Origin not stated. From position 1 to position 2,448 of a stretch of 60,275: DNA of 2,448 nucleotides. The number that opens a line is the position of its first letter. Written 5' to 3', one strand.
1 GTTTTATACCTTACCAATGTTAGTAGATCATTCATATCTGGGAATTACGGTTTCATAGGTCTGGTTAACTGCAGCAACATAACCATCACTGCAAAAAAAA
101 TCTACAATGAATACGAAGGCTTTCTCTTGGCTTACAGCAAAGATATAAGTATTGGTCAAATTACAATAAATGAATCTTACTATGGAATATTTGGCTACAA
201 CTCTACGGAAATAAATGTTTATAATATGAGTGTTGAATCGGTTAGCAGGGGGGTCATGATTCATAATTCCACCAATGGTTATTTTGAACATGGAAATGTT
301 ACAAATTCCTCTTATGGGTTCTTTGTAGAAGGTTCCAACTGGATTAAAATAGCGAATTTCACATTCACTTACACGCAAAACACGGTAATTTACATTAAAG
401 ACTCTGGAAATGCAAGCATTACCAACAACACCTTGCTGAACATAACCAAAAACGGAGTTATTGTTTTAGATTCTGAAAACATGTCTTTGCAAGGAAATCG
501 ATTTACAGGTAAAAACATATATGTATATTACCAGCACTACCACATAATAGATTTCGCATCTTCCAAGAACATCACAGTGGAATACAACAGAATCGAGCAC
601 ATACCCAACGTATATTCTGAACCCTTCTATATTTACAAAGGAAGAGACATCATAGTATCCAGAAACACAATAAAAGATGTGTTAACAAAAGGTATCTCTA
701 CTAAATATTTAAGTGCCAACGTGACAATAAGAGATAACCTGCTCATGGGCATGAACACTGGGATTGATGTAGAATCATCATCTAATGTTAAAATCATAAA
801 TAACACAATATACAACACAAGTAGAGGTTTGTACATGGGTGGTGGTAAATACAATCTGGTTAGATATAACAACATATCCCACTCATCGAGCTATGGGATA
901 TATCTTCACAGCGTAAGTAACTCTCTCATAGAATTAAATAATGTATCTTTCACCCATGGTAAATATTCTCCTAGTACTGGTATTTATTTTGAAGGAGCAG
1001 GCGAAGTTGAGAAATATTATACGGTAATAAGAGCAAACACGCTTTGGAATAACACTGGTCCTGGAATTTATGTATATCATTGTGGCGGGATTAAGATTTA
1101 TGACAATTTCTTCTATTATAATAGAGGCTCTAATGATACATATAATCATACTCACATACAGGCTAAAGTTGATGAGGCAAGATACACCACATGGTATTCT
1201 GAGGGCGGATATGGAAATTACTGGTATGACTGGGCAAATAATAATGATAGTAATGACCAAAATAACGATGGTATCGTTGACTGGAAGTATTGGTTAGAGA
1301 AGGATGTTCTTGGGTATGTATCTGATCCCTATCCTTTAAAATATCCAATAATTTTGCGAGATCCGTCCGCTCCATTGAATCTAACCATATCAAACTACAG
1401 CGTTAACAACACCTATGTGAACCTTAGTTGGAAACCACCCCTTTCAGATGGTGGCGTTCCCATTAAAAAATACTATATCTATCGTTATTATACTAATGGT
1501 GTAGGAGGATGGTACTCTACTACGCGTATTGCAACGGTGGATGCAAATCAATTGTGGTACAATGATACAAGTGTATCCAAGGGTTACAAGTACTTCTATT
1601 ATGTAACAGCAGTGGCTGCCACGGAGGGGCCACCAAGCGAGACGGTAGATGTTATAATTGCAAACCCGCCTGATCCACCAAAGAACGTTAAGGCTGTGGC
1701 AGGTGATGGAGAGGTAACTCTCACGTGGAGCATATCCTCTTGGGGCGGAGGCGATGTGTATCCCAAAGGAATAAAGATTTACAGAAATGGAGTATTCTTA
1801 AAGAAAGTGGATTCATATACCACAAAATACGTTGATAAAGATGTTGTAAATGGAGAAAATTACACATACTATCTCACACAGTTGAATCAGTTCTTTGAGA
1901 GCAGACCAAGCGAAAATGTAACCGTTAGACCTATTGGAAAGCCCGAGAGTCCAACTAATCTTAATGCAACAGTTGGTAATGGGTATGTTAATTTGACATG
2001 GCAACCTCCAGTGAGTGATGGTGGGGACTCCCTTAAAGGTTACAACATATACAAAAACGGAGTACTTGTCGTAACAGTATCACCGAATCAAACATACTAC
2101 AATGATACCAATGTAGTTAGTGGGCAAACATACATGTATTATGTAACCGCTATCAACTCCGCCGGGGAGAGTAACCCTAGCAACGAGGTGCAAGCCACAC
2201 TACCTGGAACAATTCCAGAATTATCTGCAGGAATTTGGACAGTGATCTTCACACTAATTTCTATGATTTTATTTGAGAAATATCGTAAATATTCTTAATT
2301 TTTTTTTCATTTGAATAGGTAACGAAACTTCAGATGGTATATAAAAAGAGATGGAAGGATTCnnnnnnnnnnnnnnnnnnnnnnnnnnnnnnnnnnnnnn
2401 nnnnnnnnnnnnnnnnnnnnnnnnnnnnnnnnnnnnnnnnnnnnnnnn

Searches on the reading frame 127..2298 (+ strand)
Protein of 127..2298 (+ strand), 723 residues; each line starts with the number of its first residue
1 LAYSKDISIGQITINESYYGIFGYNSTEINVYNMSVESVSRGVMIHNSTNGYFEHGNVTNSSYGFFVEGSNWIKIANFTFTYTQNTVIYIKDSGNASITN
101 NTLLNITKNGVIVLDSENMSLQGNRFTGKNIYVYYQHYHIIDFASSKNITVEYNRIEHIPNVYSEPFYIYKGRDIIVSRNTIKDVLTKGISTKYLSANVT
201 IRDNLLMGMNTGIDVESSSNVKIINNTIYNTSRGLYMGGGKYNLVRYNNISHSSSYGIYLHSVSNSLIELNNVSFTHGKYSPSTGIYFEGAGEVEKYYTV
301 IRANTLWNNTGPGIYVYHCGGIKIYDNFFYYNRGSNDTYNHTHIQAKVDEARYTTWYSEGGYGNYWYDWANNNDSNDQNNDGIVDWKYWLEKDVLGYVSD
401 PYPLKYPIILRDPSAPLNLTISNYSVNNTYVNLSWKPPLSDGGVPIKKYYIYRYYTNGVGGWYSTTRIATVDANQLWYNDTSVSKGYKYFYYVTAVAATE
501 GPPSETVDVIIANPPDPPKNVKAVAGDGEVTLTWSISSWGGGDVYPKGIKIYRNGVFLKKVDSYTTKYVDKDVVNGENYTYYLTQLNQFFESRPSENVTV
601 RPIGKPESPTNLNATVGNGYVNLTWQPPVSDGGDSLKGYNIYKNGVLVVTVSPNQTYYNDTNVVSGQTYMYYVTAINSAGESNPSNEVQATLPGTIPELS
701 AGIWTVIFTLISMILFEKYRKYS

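Call 90: search_protein_families(library=pfam, proteins=[window:127-2298:+], max_evalue=0.00001)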
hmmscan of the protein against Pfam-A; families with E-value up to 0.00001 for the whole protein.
window:127-2298:+ (723 aa): 3 families
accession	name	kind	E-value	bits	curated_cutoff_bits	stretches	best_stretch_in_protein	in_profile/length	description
PF13229.12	Beta_helix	-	6.5e-30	104.3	25.9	2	64-208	2-136/158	Right handed beta helix region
PF05048.19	NosD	-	3.4e-25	89.2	23.6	2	165-368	17-209/212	Periplasmic copper-binding protein (NosD)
PF00041.27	fn3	-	2.7e-18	66.4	25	2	608-690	2-83/84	Fibronectin type III domain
